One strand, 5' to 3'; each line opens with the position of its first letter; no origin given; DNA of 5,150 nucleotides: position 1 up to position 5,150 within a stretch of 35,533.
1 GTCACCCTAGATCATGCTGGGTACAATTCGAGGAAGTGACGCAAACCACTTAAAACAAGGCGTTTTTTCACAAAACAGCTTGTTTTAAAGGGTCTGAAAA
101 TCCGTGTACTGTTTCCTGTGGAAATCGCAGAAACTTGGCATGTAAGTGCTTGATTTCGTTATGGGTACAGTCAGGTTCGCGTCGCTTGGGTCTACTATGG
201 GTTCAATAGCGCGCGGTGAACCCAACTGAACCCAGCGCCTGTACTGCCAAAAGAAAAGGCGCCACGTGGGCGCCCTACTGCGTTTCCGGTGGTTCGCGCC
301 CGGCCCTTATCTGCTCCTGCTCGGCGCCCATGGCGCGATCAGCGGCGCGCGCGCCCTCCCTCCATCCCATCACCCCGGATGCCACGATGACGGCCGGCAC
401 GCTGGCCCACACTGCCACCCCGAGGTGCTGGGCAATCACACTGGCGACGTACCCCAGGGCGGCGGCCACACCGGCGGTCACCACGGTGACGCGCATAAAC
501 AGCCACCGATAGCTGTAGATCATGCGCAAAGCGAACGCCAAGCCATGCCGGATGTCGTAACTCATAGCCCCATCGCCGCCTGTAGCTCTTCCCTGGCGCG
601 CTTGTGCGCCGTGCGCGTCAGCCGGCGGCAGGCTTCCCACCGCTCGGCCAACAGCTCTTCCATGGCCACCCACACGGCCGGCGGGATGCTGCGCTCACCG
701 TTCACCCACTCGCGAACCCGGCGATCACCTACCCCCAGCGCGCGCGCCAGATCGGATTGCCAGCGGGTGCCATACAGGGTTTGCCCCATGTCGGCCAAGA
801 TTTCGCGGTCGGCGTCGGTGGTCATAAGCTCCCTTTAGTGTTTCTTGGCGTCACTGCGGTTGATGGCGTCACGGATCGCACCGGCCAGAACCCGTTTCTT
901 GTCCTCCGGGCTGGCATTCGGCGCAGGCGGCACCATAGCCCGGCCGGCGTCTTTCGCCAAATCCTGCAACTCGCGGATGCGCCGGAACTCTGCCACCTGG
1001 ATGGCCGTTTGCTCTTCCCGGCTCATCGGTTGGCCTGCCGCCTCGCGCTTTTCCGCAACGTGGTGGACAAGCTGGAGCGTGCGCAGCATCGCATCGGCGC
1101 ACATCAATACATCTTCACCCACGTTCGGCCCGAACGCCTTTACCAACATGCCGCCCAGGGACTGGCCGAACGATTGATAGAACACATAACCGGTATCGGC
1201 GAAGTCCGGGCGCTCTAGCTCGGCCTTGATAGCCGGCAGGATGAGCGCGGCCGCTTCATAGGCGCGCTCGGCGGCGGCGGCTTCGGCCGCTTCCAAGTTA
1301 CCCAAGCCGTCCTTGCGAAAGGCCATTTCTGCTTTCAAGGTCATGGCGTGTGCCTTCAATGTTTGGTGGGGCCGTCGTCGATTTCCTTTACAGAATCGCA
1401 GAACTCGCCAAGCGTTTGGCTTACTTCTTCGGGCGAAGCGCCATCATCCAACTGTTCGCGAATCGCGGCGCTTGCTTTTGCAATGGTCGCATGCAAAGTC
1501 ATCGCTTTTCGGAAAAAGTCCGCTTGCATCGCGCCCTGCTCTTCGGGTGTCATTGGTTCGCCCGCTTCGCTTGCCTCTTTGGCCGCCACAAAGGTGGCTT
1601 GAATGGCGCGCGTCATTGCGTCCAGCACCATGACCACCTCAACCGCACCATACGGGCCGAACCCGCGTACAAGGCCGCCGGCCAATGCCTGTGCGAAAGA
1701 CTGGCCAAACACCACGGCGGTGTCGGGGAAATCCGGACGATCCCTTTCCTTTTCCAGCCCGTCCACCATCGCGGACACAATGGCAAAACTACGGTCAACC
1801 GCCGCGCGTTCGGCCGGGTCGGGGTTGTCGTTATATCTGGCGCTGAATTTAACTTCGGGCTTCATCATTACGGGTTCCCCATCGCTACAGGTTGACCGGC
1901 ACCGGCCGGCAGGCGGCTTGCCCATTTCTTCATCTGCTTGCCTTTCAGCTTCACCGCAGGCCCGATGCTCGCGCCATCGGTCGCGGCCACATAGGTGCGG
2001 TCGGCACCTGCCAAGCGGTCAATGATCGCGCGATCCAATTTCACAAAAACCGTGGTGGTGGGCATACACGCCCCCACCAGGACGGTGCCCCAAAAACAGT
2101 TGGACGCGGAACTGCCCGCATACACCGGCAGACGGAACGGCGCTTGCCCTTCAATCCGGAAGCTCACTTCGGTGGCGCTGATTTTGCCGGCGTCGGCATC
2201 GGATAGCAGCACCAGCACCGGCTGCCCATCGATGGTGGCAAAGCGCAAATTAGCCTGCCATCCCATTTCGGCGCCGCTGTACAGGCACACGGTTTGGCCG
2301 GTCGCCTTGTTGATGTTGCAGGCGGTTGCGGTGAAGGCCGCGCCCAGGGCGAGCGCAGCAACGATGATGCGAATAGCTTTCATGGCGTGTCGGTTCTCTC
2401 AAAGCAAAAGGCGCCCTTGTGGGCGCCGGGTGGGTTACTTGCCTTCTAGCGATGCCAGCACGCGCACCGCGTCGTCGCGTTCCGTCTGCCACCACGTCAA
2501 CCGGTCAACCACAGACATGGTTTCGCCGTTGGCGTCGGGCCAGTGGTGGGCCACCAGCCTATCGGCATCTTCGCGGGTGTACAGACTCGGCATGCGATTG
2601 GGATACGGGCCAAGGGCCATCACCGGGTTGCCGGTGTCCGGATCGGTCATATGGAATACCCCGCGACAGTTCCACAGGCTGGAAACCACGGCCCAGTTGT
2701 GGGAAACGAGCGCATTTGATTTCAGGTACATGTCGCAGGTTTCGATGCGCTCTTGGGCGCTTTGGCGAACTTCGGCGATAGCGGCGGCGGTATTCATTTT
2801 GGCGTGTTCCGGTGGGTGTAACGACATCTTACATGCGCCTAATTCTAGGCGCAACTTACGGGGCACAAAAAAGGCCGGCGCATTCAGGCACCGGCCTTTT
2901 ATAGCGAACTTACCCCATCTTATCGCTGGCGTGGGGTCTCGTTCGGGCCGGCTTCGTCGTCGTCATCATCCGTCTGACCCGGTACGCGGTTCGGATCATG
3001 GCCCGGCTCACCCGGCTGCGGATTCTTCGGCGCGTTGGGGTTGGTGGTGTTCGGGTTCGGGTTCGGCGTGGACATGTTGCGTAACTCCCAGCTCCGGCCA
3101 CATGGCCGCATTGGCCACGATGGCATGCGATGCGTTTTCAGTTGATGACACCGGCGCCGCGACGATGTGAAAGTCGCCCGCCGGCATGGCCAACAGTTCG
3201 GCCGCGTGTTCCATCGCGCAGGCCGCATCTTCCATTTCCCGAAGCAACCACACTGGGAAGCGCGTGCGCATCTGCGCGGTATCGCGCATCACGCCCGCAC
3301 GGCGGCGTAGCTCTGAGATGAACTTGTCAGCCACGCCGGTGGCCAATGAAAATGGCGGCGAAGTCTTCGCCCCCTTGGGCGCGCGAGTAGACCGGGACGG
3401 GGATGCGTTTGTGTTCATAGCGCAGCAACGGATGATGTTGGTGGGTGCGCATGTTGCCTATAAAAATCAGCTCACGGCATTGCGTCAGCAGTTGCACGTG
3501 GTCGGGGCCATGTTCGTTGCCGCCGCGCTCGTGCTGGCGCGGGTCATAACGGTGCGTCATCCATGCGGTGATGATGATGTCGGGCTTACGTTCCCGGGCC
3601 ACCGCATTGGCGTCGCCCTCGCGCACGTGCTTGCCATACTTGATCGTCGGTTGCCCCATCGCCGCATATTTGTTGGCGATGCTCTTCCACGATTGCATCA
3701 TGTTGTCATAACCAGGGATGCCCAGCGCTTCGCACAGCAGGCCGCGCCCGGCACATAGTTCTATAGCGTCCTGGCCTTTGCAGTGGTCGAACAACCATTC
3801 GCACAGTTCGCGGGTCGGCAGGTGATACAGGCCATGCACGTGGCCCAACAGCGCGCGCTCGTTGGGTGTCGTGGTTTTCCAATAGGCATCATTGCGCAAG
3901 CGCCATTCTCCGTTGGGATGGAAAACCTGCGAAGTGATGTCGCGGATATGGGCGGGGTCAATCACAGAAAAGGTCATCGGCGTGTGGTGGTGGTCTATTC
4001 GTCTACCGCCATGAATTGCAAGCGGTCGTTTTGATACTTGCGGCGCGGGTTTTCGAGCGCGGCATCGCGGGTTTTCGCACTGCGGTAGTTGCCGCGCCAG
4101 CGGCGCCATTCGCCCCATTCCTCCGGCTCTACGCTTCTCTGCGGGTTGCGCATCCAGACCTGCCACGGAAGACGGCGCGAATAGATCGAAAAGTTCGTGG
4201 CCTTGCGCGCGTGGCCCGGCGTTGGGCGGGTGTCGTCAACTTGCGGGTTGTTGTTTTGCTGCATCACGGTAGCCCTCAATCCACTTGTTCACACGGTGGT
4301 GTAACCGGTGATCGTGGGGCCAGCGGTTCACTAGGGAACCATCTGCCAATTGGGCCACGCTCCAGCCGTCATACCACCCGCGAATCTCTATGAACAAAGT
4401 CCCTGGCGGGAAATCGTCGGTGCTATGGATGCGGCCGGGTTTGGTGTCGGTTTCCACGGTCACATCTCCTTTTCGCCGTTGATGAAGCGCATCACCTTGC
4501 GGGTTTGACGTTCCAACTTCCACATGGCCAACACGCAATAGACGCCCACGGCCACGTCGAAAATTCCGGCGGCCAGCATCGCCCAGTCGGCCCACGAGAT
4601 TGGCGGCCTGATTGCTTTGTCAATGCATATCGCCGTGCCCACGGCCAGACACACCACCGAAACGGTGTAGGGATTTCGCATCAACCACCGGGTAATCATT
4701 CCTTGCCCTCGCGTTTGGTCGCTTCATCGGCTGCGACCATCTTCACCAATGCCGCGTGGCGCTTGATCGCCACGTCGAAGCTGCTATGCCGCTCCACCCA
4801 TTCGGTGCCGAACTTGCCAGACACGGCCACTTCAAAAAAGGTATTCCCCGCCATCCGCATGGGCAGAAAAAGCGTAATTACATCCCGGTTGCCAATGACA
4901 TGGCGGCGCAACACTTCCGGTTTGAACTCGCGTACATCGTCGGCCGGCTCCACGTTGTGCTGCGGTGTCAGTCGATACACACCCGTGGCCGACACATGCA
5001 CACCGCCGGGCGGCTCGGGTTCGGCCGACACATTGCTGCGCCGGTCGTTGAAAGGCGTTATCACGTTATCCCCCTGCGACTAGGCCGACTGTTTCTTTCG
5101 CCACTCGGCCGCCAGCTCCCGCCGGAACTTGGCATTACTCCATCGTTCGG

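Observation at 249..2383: Five-gene cargo operon at the att-distal-to-int end: signal-peptide protein, two paralogues, HTH protein, 2-TM protein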

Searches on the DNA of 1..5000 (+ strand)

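Call 6: search_dna_similar(query=window:1-5000:+, collection=phages, mode=distant, max_rows=20)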
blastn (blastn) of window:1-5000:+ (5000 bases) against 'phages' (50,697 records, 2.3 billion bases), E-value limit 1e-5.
No match.
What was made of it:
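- Tried and rejected: DNA search of 1-5000 against 50,697 phage records: no match (call 6).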

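Call 114: search_dna_similar(query=L017:3650-4260:+, collection=ecoli_genomes, mode=near, max_rows=5)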
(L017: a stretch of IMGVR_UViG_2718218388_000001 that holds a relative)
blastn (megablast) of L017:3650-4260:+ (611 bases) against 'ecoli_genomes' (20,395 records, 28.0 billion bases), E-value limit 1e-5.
No match.
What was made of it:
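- Tried and rejected: Looking for the AT-rich D-family cassette in E. coli genomes: no match (call 114).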

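Call 115: search_dna_similar(query=L017:3650-4260:+, collection=phages, mode=distant, max_rows=8)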
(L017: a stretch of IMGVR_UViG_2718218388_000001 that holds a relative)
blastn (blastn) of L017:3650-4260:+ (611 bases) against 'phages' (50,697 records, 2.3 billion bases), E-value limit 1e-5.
Records with a match: 13; places in all: 13; records where one place covers at least 80% of the query: 0.
Best place of each record, by identity: 80-90% 7; 60-80% 6.
By first word of the organism name: Moraxella 13.
By host as written in the record: Moraxella catarrhalis 13.
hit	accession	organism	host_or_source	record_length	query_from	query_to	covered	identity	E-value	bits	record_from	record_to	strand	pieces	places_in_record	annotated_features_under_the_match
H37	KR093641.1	Moraxella phage Mcat17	Moraxella catarrhalis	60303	97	217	20%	76.6%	5e-15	88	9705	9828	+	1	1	hypothetical protein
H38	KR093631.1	Moraxella phage Mcat7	Moraxella catarrhalis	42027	97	216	20%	75.6%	7e-13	82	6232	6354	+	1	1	hypothetical protein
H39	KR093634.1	Moraxella phage Mcat10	Moraxella catarrhalis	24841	132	216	14%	80.0%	9e-12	78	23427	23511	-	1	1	hypothetical protein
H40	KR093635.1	Moraxella phage Mcat11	Moraxella catarrhalis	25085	132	216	14%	80.0%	9e-12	78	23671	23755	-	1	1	hypothetical protein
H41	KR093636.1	Moraxella phage Mcat12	Moraxella catarrhalis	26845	132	216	14%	80.0%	9e-12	78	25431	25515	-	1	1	hypothetical protein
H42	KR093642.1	Moraxella phage Mcat18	Moraxella catarrhalis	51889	132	216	14%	80.0%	9e-12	78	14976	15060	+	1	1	hypothetical protein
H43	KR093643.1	Moraxella phage Mcat19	Moraxella catarrhalis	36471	132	216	14%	80.0%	9e-12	78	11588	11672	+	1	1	hypothetical protein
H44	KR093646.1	Moraxella phage Mcat22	Moraxella catarrhalis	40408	132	216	14%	80.0%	9e-12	78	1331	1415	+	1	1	hypothetical protein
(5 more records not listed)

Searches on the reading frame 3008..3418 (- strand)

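Call 13: search_protein_families(library=padloc, proteins=[window:3008-3418:-], max_evalue=0.1)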
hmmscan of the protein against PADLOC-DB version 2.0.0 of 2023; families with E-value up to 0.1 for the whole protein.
window:3008-3418:- (136 aa): 1 family
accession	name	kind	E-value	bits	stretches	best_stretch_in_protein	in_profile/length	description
PDLC02302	AbiEii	-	0.019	12.4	1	18-78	175-232/313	AbiEii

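Call 14: search_protein_families(library=ncbifam, proteins=[window:3008-3418:-], max_evalue=0.1)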
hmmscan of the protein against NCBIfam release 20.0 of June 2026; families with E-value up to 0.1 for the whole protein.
window:3008-3418:- (136 aa): 0 families
